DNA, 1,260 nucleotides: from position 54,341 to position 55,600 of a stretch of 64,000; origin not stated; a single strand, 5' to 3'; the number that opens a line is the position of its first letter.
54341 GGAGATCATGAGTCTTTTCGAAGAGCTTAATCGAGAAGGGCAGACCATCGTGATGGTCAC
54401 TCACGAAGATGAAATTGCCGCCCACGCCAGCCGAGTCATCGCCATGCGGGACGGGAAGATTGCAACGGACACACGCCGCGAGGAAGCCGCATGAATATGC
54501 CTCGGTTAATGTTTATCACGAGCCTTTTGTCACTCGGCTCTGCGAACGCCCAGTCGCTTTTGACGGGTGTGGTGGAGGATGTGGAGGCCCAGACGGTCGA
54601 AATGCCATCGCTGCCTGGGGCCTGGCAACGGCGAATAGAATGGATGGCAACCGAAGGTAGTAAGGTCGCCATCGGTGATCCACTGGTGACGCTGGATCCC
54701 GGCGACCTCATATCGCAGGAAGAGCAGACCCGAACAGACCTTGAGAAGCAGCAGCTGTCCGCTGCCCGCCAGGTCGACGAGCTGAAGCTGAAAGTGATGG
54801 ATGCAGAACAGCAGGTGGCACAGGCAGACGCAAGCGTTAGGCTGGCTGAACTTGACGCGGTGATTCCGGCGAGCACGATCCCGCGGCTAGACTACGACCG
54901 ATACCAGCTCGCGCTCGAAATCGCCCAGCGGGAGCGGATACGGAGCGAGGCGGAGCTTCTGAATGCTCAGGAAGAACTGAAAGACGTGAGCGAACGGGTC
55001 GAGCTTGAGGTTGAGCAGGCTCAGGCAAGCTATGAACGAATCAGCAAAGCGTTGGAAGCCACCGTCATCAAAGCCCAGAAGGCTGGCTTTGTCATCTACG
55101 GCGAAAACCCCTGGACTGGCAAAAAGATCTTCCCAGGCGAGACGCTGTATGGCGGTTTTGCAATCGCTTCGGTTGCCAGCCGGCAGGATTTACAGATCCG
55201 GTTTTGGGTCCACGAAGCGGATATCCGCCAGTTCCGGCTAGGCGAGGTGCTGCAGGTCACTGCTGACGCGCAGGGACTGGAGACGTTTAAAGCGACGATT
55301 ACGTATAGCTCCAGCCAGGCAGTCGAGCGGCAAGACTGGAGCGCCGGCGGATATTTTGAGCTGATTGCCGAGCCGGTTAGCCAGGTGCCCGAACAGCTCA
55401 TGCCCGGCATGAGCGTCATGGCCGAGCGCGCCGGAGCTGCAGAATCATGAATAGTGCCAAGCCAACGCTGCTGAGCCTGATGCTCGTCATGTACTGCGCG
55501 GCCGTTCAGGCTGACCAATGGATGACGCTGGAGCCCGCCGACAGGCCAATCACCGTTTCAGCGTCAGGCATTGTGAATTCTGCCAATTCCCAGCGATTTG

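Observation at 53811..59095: MacB-type ABC exporter operon with three different HlyD-family adaptors in tandem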

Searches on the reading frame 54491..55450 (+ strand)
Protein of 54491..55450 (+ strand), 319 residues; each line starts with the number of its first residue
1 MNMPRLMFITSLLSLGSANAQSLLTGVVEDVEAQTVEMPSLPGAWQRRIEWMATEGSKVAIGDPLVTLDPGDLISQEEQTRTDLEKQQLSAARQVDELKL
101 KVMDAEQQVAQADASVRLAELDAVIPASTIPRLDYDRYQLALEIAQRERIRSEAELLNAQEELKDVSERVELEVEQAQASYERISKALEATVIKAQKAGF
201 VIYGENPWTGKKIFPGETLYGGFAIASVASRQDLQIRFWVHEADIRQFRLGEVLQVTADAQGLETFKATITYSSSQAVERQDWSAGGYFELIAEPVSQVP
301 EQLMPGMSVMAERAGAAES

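Call 3: search_protein_families(library=pfam, proteins=[window:54491-55450:+], max_evalue=0.01)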
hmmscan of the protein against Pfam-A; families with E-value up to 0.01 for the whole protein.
window:54491-55450:+ (319 aa): 2 families
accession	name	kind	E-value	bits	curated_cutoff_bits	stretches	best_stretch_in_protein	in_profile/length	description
PF16576.10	HlyD_D23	-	7.3e-06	25.8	30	1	52-272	35-183/214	Barrel-sandwich domain of CusB or HlyD membrane-fusion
PF13437.12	HlyD_3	-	0.0011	20.1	22.2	0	213-306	15-106/106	HlyD family secretion protein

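Call 4: search_protein_families(library=ncbifam, proteins=[window:54491-55450:+], max_evalue=0.01)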
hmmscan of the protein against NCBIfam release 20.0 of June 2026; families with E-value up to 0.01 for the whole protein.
window:54491-55450:+ (319 aa): 6 families
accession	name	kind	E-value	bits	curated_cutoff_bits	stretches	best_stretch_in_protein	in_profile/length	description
TIGR01730.1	RND_mfp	subfamily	1.3e-11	44.1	94.9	1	171-314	115-245/322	efflux RND transporter periplasmic adaptor subunit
TIGR00998.1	8a0101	subfamily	2.5e-11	43.1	390.8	1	49-262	54-269/334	EmrA/EmrK family multidrug efflux transporter periplasmic adaptor subunit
NF007785.0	PRK10476.1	equivalog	9.3e-07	28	376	1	31-257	44-268/347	multidrug transporter subunit MdtN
NF002939.0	PRK03598.1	equivalog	2.3e-06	27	393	1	52-277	59-284/332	secretion protein HlyD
TIGR01843.1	type_I_hlyD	subfamily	0.00035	19.7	208.65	1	54-179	60-182/422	HlyD family type I secretion periplasmic adaptor subunit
TIGR00999.1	8a0102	subfamily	0.0087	15.2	319.3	0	169-274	62-168/271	CzcB/NccB family metal efflux transporter periplasmic adaptor subunit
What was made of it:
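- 54491..55450 (+): MFP1: short three-domain adaptor (319 aa) with a cleavable signal peptide, no membrane-proximal domain and no lipid or TM anchor. TIGR01730 E 1e-11, but the match stops at model position 245/322 (call 4).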

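Call 11: find_homologous_proteins(query=window:54491-55450:+, max_evalue=0.00001)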
Query window:54491-55450:+ (319 aa): 304 proteins with E <= 0.00001 among 6297 candidates; the best 120 are listed.
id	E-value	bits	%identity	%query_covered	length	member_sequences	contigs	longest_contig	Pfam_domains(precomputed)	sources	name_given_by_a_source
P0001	2.2e-197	672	100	100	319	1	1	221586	-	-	-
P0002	3.1e-187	639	97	95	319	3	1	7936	-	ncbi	ncbi:MAG: hypothetical protein AAF552_04380 [Pseudomonadota bacterium]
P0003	1.1e-177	607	89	100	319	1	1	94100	-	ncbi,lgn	-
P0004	1.2e-146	506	74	96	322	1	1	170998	-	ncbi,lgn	ncbi:MAG: HlyD family secretion protein [Lysobacterales bacterium]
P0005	1.4e-142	492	72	97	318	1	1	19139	-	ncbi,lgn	-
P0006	9.3e-139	480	72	96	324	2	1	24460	-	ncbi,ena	-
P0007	1.2e-131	456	66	97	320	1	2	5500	-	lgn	-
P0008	4.1e-131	455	64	99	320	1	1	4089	-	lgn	-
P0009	2.8e-128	445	71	93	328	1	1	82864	-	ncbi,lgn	ncbi:MAG: HlyD family efflux transporter periplasmic adaptor subunit [Pseudomonadota bacterium]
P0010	3.2e-127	442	65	96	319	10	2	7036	-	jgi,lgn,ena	jgi:multidrug resistance efflux pump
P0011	3.9e-127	442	64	98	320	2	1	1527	-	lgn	-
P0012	2.5e-126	439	67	93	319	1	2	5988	-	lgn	-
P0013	3.5e-126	438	68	91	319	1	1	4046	-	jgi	-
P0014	6.1e-126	438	64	97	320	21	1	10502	-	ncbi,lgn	-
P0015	1.1e-125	437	63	98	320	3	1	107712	-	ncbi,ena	-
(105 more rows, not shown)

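Call 13: find_related_loci(query=A1, collection=genome_contigs, flank=8000)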
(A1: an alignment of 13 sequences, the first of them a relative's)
Query A1 (319 aa) in genome_contigs; peptide patterns used: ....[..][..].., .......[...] (x = any residue, [..] = any of these).
100 stretches matched a pattern; 74 encode a relative of the query (tblastn E <= 1e-3); 73 distinct loci.
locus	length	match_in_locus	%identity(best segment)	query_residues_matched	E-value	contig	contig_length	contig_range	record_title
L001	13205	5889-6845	96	1-319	0e+0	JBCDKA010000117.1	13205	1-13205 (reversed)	MAG: Pseudomonadota bacterium isolate P01_H01_bin.48 k141_1768318_length_13205_cov_25.2553, whole genome shotgun sequenc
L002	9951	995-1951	89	1-319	0e+0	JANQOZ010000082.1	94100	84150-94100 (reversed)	MAG: Lysobacterales bacterium isolate IP29b_bin.149 k99_3633521, whole genome shotgun sequence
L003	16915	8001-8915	74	7-311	1e-155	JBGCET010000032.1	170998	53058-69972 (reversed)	MAG: Lysobacterales bacterium isolate SGMAG-40 contig32, whole genome shotgun sequence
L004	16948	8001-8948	72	5-315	4e-146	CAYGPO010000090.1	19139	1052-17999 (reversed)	MAG TPA_asm: uncultured Gammaproteobacteria bacterium isolate ERP117304_co3_225 genome assembly, contig: NODE_4084_lengt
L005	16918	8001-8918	72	7-311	3e-139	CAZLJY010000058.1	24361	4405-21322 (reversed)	MAG TPA_asm: uncultured Gammaproteobacteria bacterium isolate binchicken_co366_45 genome assembly, contig: NODE_1005_len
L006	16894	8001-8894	71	18-315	1e-136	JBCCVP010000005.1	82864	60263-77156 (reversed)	MAG: Pseudomonadota bacterium isolate P01_E01_bin.40 k141_537966_length_82864_cov_39.1685, whole genome shotgun sequence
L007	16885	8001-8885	67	17-311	5e-134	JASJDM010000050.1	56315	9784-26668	MAG: Lysobacterales bacterium isolate MO_188.B40 MO_188.c_441, whole genome shotgun sequence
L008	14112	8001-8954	63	2-315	1e-133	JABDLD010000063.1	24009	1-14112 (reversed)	MAG: Lysobacterales bacterium isolate SS_bin_66 k127_3614751, whole genome shotgun sequence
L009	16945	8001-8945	63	5-319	2e-132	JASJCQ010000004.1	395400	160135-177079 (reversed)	MAG: Woeseiaceae bacterium isolate MO_167.B29 MO_167.c_5, whole genome shotgun sequence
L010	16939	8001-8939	64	1-312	4e-132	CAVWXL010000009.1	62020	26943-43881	MAG: uncultured Gammaproteobacteria bacterium isolate MFD03551.bin.2.83 genome assembly, contig: contig_25710, whole gen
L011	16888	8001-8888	67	16-311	5e-132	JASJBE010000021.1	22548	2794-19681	MAG: Woeseiaceae bacterium isolate MO_074.B10 MO_074.c_317, whole genome shotgun sequence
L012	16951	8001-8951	62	2-312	4e-131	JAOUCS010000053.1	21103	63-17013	MAG: Lysobacterales bacterium isolate 24_Oct_SF_Bin28 24_Oct_SF_Bin28_scaffold_329_c1, whole genome shotgun sequence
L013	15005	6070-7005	65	1-311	4e-131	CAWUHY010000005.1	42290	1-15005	MAG: uncultured Gammaproteobacteria bacterium isolate SRR17458603_binner123_17_1705322960 genome assembly, contig: ERZ21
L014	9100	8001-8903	63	15-315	3e-130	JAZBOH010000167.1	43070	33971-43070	MAG: Lysobacterales bacterium isolate bin.7 k117_6062060, whole genome shotgun sequence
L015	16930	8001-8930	64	1-311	1e-129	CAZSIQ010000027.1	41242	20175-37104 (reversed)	MAG TPA_asm: uncultured Woeseiaceae bacterium isolate SRP135972_co1_277 genome assembly, contig: NODE_625_length_41242_c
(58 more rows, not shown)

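Call 28: search_solved_structures(query=window:54491-55450:+, max_evalue=0.01, show_alignments=1)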
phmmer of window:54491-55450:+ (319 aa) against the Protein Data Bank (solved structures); distinct sequences matched with E-value up to 0.01: 0.

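Call 32: search_solved_structures(query=A1, max_evalue=1, show_alignments=2)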
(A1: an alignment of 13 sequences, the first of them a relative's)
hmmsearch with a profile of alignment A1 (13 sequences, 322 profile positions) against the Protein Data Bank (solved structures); distinct sequences matched with E-value up to 1: 4.
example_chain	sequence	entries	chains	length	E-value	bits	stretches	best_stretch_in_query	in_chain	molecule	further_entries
4dk0_A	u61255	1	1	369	0.0022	20.2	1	148-286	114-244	Putative MacA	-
4dk1_A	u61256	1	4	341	0.019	17.1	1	116-286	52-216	Putative MacA, Multidrug resistance protein mexA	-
8zal_A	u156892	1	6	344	0.15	14.2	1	57-264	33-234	Multidrug export protein EmrA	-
8zar_A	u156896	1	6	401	0.2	13.8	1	57-264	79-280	Multidrug export protein EmrA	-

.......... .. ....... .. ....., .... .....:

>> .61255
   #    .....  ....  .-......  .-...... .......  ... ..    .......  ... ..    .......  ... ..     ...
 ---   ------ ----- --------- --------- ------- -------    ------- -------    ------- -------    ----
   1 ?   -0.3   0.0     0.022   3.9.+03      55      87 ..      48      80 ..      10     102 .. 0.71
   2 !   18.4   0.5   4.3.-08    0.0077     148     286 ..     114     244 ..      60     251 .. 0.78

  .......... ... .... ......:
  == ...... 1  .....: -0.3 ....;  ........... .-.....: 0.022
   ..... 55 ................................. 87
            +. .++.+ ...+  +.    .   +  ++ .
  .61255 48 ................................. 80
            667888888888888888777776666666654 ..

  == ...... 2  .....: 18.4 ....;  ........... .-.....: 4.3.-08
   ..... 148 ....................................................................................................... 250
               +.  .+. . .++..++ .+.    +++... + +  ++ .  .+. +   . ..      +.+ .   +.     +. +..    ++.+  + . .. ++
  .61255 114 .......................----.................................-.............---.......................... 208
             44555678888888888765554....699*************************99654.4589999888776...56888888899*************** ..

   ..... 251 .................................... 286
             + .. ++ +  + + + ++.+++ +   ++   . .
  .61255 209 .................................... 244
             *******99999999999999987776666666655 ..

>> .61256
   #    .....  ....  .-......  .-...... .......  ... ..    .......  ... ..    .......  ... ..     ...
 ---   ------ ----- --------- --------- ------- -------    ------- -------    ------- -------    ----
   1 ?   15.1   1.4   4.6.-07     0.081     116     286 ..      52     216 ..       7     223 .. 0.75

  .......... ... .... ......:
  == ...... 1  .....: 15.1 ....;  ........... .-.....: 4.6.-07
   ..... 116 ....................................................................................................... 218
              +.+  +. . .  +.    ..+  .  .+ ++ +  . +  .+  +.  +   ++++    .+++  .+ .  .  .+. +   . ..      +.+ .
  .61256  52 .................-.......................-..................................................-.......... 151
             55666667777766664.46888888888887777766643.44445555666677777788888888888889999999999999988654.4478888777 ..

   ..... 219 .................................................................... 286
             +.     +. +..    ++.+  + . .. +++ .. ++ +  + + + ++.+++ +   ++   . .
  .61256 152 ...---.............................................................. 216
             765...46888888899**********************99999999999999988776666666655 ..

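Call 38: predict_structure(alignment_id=A1)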
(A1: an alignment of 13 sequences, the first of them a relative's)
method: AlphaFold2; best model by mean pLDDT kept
length: 319 residues; sequences in the alignment: 13
mean_pLDDT: 82.7   pTM: 0.58
mean pLDDT of the five models: 82.7, 65.6, 63.4, 62.4, 61.4
residues with pLDDT >= 90: 117; 70-90: 153; 50-70: 26; < 50: 23
segments of 3 or more residues with pLDDT < 50: 1-19, 316-319
pLDDT, mean of each block of 10 residues (from residue 1): 41 41 75 81 75 86 89 90 96 96 97 96 92 94 97 97 97 95 91 88 78 81 82 82 82 82 80 73 70 79 79 62
secondary structure, 60 per line:
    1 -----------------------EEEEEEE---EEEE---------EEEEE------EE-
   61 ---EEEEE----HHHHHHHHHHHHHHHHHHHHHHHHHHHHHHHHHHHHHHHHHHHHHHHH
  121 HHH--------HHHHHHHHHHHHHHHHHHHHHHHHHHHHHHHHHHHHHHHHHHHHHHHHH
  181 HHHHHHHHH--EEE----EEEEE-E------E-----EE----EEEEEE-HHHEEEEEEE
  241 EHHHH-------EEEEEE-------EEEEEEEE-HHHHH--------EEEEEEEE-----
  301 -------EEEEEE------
elements in order: E24-30 E34-37 E47-51 E64-68 H73-123 H132-189 E192-194 E199-203 E224-229 E234-241 H242-245 E253-258 E266-273 H275-279 E288-295 E308-313
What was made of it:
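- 54491..55450 (+): The AF2 model has pLDDT 82.7: strands 24-68, helices 73-123 and 132-189, strands 192-313, then the chain ends (call 38).
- On Periplasmic adaptor / membrane fusion protein (HlyD family): It is absent in MFP1: TIGR01730 stops at 245/322 and the model ends after the barrel (calls 4, 38).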

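Call 45: fold_search(model_id=the predicted structure, library=pdb)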
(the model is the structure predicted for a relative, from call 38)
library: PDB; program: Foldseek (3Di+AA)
matches with E <= 10: 1128; with E <= 0.001: 72
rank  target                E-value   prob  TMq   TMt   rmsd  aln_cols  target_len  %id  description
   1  4tko                  7.1e-17  1.00  0.47  0.46  15.8       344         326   15  Structure of the periplasmic adaptor protein EmrA (released 2014-07-09)
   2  8zar_B                1.8e-15  1.00  0.54  0.51   7.3       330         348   18  EmrAB-TolC MFS-type tripartite multidrug efflux pump FA (released 2025-04-30)
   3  8zal_B                4.0e-15  1.00  0.53  0.50   7.6       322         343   19  EmrAB-TolC MFS-type tripartite multidrug efflux pump EA (released 2025-04-30)
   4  8zar_C                6.9e-15  1.00  0.57  0.53   6.0       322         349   18  EmrAB-TolC MFS-type tripartite multidrug efflux pump FA (released 2025-04-30)
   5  8zar_D                9.8e-15  1.00  0.54  0.48   7.8       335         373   17  EmrAB-TolC MFS-type tripartite multidrug efflux pump FA (released 2025-04-30)
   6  8zal_A                1.2e-14  1.00  0.56  0.53   7.1       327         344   17  EmrAB-TolC MFS-type tripartite multidrug efflux pump EA (released 2025-04-30)
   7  3fpp_B                1.3e-14  1.00  0.48  0.56   9.8       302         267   18  Crystal structure of E.coli MacA (released 2009-04-28)
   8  9qgy_G                1.8e-14  1.00  0.49  0.46  10.0       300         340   20  Structure of the YbjP lipoprotein bound to the MacAB-TolC tripartite efflux pump (released 2026-03-25)
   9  3fpp_A                1.9e-14  1.00  0.44  0.51  10.8       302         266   17  Crystal structure of E.coli MacA (released 2009-04-28)
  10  5nik_D                2.3e-14  1.00  0.49  0.46   9.7       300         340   20  Structure of the MacAB-TolC ABC-type tripartite multidrug efflux pump (released 2017-05-24)
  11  5xu0_A                5.0e-14  1.00  0.38  0.50  16.1       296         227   17  Structure of the membrane fusion protein Spr0693 from Streptococcus pneumoniae R6 (released 2018-01-24)
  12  9j3d_D                5.6e-14  1.00  0.41  0.39  14.8       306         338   19  Cryo-EM structure of TMexCD1-TOprJ1 (released 2025-08-13)
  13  5xu0_B                9.1e-14  1.00  0.36  0.47  16.2       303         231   16  Structure of the membrane fusion protein Spr0693 from Streptococcus pneumoniae R6 (released 2018-01-24)
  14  4dk0                  1.2e-12  1.00  0.51  0.50   7.3       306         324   20  Crystal structure of MacA from Actinobacillus actinomycetemcomitans (released 2012-03-07)
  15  9v53_A1               1.2e-12  1.00  0.39  0.37  16.4       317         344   15  Structure of TolC, YbjP, and AcrABZ complex (released 2025-11-05)
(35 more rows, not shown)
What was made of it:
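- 54491..55450 (+): Foldseek top hits are EmrA, then MacA (call 45).
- On Periplasmic adaptor / membrane fusion protein (HlyD family): The MFP1 model shows the hairpin plus beta domains, and Foldseek finds EmrA and MacA (calls 38, 45).
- Hairpins of about 51 and 58 residues, MacA/EmrA-like in the model, are the kind that dock TolC-type channels (calls 38, 45).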

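Call 51: search_dna_similar(query=window:54491-55447:+, collection=plasmids, mode=protein, max_evalue=0.001, max_rows=15)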
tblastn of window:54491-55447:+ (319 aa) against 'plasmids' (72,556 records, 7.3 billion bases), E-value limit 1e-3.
Records with a match: 26; places in all: 28; records where one place covers at least 80% of the query: 3.
Best place of each record, by identity: <60% 26.
By first word of the organism name: Ralstonia 20; Pseudoalteromonas 2; Pantoea 2; Azospirillum 1; Citrobacter 1.
By predicted mobility (MOB-suite, as given by PLSDB): non-mobilizable 20; mobilizable 6.
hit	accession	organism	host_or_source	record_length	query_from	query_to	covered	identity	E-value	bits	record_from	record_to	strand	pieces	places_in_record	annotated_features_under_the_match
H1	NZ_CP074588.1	Pseudoalteromonas piscicida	mixed culture,water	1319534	4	308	96%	29.5%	2e-35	142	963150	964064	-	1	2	none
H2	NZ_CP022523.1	Pseudoalteromonas sp. NC201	pure culture,sea water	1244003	6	308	95%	29.4%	3e-35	142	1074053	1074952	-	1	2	none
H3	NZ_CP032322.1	Azospirillum argentinense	soil sample,Agricultural field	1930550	4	308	96%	25.1%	5e-7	59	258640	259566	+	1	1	record has no annotation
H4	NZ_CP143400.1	Pantoea agglomerans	Brassica napus,cell culture,Seed,Seed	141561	50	302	79%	23.2%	8e-7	58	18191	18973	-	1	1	HlyD family efflux transporter periplasmic adaptor subunit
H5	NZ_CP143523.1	Pantoea agglomerans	-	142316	50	302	79%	23.2%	8e-7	58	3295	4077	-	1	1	HlyD family efflux transporter periplasmic adaptor subunit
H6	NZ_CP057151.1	Citrobacter sp. RHB35-C17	culture,Pooled cattle faecal samples ...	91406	49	260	66%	25.9%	6e-4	49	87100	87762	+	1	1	HlyD family efflux transporter periplasmic adaptor subunit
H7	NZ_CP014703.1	Ralstonia solanacearum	Solanum tuberosum,cell culture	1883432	135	277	45%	26.4%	6e-4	49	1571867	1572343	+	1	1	none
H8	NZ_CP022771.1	Ralstonia solanacearum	Solanum tuberosum,single cell,Potato ...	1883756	135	277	45%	26.4%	6e-4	49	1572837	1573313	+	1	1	none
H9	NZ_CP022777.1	Ralstonia solanacearum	Solanum tuberosum,single cell,Potato ...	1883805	135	277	45%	26.4%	6e-4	49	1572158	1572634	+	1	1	none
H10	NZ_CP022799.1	Ralstonia solanacearum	Solanum tuberosum,single cell,Potato ...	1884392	135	277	45%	26.4%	6e-4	49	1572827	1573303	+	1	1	none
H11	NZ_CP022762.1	Ralstonia solanacearum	Solanum tuberosum,single cell,Potato ...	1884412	135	277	45%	26.4%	6e-4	49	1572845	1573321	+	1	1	none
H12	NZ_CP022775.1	Ralstonia solanacearum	Solanum tuberosum,single cell,Potato ...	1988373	135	277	45%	26.4%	6e-4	49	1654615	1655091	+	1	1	none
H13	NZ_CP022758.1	Ralstonia solanacearum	Solanum tuberosum,single cell,Potato ...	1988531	135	277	45%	26.4%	6e-4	49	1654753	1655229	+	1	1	none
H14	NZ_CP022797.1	Ralstonia solanacearum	Solanum tuberosum,single cell,Potato ...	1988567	135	277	45%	26.4%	6e-4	49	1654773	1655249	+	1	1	none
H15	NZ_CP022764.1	Ralstonia solanacearum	Solanum tuberosum,single cell,Potato ...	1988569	135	277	45%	26.4%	6e-4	49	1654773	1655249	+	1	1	none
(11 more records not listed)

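Call 53: get_annotated_region(hit=H1, flank=7000)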
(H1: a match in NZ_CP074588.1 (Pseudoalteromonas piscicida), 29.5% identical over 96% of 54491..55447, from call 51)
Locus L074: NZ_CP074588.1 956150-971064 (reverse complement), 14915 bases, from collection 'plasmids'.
description: Pseudoalteromonas piscicida strain 2515 plasmid unnamed, complete sequence
organism: Pseudoalteromonas piscicida (NCBI taxid 43662)
taxonomy: Bacteria; Pseudomonadota; Gammaproteobacteria; Alteromonadales; Pseudoalteromonadaceae; Pseudoalteromonas; Pseudoalteromonas piscicida
host: -; source: mixed culture,water; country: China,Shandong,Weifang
typing (MOB-suite, as given by PLSDB): non-mobilizable
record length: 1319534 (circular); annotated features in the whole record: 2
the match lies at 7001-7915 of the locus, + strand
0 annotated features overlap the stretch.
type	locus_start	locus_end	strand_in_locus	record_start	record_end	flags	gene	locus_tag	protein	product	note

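Call 54: get_annotated_region(hit=H3, flank=7000)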
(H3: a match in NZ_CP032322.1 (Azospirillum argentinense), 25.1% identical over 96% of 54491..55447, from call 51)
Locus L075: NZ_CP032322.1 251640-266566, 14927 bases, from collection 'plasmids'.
description: Azospirillum argentinense strain MTCC4035 plasmid p1, complete sequence
organism: Azospirillum argentinense (NCBI taxid 2970906)
taxonomy: Bacteria; Pseudomonadota; Alphaproteobacteria; Rhodospirillales; Azospirillaceae; Azospirillum; Azospirillum argentinense
host: -; source: soil sample,Agricultural field; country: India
typing (MOB-suite, as given by PLSDB): non-mobilizable; replicon rep_cluster_622
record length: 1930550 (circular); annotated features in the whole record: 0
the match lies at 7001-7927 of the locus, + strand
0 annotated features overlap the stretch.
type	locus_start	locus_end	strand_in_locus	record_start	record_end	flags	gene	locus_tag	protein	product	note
